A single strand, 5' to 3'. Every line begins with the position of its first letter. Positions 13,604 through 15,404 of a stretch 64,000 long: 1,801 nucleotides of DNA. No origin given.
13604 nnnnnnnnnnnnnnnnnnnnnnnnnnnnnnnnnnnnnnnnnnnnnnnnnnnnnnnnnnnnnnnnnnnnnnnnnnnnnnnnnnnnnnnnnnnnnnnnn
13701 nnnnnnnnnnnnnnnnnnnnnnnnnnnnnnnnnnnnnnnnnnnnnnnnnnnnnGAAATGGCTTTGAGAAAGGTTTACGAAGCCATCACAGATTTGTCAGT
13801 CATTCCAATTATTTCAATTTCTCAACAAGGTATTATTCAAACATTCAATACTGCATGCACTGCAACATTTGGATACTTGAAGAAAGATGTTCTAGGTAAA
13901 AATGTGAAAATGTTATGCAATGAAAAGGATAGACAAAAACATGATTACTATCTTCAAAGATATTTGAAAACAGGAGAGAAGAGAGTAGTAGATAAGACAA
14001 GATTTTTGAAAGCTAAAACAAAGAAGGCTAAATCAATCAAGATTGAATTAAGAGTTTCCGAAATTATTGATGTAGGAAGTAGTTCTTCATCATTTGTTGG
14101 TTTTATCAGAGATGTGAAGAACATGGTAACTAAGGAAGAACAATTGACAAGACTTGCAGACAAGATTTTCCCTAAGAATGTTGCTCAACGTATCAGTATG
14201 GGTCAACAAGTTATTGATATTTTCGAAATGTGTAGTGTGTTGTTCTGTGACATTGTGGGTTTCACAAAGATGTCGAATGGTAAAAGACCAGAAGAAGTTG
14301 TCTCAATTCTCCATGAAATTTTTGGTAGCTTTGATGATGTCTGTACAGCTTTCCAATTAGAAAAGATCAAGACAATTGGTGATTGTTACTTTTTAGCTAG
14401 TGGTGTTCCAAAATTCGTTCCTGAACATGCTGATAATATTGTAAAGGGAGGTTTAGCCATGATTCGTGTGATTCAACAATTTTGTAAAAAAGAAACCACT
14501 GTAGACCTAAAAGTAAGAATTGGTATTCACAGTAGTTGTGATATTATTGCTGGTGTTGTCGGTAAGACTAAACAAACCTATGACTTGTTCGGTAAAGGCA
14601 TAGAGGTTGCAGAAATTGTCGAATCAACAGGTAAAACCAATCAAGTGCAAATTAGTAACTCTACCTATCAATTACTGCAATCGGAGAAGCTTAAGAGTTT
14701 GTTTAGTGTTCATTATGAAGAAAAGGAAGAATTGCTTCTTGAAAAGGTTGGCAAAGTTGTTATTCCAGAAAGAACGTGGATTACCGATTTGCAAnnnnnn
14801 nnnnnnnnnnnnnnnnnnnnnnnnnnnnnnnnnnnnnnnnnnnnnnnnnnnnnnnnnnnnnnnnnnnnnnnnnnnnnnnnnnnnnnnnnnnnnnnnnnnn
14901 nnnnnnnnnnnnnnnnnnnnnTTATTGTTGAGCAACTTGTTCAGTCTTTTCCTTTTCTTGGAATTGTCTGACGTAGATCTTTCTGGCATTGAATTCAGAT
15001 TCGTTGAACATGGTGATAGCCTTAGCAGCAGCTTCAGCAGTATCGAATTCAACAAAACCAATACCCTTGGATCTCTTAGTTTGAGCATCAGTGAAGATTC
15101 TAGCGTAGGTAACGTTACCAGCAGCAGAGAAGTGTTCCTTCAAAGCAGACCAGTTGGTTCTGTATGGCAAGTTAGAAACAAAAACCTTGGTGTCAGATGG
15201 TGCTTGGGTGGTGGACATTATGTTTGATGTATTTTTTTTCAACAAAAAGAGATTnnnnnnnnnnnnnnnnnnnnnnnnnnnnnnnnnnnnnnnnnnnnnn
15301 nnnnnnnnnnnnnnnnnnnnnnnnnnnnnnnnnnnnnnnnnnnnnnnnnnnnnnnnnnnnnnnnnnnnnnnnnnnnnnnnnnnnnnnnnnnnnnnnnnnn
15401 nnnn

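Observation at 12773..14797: Orphan PAS-PAS-cyclase with intact metal/substrate residues but substituted transition-state Asn/Arg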

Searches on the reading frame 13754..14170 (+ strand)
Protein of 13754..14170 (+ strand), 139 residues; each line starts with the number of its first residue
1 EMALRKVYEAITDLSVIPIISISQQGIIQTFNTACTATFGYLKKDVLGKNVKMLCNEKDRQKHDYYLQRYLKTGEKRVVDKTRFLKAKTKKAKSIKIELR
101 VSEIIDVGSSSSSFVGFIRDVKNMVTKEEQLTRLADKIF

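Call 12: search_solved_structures(query=window:13754-14170:+, max_evalue=0.01, show_alignments=5)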
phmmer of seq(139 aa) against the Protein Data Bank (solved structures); distinct sequences matched with E-value up to 0.01: 32.
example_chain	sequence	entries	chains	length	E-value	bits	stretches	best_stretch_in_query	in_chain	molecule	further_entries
1d06_A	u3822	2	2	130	1.1e-18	70.6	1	4-121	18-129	nitrogen fixation regulatory protein fixL | FIXL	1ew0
1dp6_A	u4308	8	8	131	1.9e-15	60.1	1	7-125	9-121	FIXL PROTEIN | SENSOR PROTEIN FIXL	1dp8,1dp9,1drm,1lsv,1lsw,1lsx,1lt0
8js5_A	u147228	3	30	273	3.6e-15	59.2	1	8-131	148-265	Sensor protein FixL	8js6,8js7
1xj4_A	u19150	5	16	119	5e-15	58.8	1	19-124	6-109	Sensor protein fixL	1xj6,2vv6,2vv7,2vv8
1xj2_A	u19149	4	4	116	6e-15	58.5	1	20-124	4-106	Sensor protein fixL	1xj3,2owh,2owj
1y28_A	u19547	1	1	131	1.4e-14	57.4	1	7-125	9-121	Sensor protein fixL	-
2cmn_A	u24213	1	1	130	1.4e-14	57.4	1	7-125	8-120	SENSOR PROTEIN FIXL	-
9cdr_A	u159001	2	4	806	1.4e-08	37.9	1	17-133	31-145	Oxygen sensor protein DosP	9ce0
9cmf_A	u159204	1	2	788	1.5e-08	37.8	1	18-133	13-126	Oxygen sensor protein DosP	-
9bgv_A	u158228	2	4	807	9.9e-08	35.2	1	16-133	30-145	Oxygen sensor protein DosP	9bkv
9clo_A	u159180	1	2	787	1e-07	35.2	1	18-133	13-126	Oxygen sensor protein DosP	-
1v9y_A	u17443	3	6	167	3.9e-07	33.3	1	16-132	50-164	Heme pas sensor protein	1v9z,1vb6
1s66_L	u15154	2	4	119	2.4e-06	30.8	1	16-108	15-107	Hypothetical protein yddU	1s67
44hp_B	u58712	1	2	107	0.00059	23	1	25-74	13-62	Aryl hydrocarbon receptor nuclear translocator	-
7vni_D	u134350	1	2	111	0.00063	23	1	25-74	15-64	Aryl hydrocarbon receptor nuclear translocator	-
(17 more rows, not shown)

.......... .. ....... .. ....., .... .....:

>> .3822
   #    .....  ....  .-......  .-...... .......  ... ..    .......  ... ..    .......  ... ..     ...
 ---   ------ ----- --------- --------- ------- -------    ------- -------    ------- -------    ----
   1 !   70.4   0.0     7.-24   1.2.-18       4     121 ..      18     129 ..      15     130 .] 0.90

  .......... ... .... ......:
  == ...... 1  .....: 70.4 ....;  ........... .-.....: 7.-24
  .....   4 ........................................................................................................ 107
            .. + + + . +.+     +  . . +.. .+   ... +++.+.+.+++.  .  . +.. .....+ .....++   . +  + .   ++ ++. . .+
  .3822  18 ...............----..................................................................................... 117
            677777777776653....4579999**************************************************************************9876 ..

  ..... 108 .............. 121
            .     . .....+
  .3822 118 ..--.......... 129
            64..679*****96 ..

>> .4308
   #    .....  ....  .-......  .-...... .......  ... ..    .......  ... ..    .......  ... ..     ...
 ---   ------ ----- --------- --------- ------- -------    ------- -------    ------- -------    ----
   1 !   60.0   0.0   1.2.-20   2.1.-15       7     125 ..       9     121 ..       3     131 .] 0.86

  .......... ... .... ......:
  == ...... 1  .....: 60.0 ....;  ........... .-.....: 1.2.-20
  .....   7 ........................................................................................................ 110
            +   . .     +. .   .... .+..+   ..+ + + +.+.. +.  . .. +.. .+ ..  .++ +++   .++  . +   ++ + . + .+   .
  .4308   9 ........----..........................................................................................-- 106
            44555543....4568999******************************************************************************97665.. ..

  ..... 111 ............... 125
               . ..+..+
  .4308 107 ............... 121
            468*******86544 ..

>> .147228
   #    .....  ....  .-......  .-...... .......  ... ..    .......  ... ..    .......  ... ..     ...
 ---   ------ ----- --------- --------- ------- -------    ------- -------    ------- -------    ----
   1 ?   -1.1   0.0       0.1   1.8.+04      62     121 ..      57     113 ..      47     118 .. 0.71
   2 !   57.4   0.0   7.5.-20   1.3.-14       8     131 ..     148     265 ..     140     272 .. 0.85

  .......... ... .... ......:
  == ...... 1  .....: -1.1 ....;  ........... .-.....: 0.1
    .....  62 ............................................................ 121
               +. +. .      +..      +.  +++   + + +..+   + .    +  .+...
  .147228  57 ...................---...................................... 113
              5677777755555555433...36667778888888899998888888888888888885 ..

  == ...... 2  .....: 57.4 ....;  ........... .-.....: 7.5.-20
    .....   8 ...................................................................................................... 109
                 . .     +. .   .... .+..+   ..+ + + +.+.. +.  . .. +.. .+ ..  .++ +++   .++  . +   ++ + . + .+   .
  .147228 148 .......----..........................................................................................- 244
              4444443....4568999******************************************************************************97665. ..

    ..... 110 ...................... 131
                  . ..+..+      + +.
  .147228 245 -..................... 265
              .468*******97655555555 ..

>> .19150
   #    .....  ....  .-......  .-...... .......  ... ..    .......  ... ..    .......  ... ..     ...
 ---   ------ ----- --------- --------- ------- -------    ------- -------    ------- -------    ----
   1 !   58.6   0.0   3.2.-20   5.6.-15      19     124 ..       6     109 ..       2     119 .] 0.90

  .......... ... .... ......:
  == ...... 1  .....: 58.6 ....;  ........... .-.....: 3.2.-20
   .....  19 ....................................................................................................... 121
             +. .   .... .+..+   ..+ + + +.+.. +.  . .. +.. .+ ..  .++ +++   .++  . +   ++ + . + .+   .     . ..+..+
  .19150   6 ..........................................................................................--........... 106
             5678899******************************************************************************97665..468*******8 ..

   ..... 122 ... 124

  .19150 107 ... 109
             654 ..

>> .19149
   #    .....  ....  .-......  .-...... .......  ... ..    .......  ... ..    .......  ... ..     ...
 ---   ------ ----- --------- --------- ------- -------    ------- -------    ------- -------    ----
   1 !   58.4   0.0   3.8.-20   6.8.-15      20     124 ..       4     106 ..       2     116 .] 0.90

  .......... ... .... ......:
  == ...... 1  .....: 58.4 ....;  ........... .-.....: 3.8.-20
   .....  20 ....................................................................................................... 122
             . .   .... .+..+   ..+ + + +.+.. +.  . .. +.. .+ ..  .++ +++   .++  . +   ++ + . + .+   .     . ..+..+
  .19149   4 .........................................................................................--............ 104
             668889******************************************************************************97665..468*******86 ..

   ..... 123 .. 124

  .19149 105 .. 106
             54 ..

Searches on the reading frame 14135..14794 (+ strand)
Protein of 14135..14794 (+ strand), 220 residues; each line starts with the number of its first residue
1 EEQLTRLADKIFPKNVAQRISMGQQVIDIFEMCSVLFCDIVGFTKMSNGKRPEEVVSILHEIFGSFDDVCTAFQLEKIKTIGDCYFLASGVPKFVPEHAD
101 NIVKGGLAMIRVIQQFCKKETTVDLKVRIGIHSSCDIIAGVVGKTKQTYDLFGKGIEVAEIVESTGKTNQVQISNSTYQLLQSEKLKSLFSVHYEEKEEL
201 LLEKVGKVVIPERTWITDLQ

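Call 17: find_homologous_proteins(query=window:14135-14794:+, max_evalue=0.00001)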
Query seq(220 aa) (220 aa): 321 proteins with E <= 0.00001 among 526 candidates; the best 120 are listed.
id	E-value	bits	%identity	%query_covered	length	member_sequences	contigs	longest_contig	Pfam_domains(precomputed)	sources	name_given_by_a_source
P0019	2.5e-63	232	87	55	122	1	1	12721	PF00211.26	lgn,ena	-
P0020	3.6e-36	143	41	78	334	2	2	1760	PF00211.26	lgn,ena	-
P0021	4.9e-36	142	42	81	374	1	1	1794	PF00211.26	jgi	-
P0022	7.9e-36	142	46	82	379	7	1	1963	PF00211.26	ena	-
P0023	8.0e-36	142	46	82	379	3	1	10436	PF00211.26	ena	-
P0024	4.3e-35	139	41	82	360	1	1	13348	PF00211.26,PF00072.31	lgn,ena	-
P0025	5.1e-35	139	40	98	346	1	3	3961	PF00211.26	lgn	-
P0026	5.6e-35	139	39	79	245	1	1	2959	PF00211.26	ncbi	-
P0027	5.8e-35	139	43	83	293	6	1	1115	PF00211.26,PF00072.31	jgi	jgi:class 3 adenylate cyclase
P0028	6.8e-35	139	42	82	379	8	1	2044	PF00211.26,PF00072.31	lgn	-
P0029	7.6e-35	139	44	76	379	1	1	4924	PF00211.26,PF00072.31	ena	-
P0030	8.2e-35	138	44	79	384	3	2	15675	PF00211.26,PF00072.31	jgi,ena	jgi:adenylate cyclase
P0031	9.1e-35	138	44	78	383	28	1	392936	PF00211.26,PF00072.31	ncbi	-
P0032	9.5e-35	138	45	82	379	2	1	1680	PF08448.17,PF00211.26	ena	-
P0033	1.0e-34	138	44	76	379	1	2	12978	PF00211.26,PF00072.31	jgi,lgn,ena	jgi:class 3 adenylate cyclase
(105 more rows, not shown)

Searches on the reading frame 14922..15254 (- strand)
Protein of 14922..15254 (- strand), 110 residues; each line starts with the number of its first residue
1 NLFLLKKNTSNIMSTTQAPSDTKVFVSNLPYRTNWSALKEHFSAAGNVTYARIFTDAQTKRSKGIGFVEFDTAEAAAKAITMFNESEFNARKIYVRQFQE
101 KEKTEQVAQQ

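Call 29: search_protein_families(library=pfam, proteins=[window:14922-15254:-], max_evalue=0.001)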
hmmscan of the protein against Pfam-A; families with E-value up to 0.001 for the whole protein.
window:14922-15254:- (110 aa): 2 families
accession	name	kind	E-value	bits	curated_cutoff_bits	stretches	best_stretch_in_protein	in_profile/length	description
PF00076.28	RRM_1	-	5.6e-23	81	20.7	1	24-93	1-69/70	RNA recognition motif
PF25701.1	RRM_YTH1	-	0.0001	22.5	35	1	21-96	2-72/75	YTH1-like RRM domain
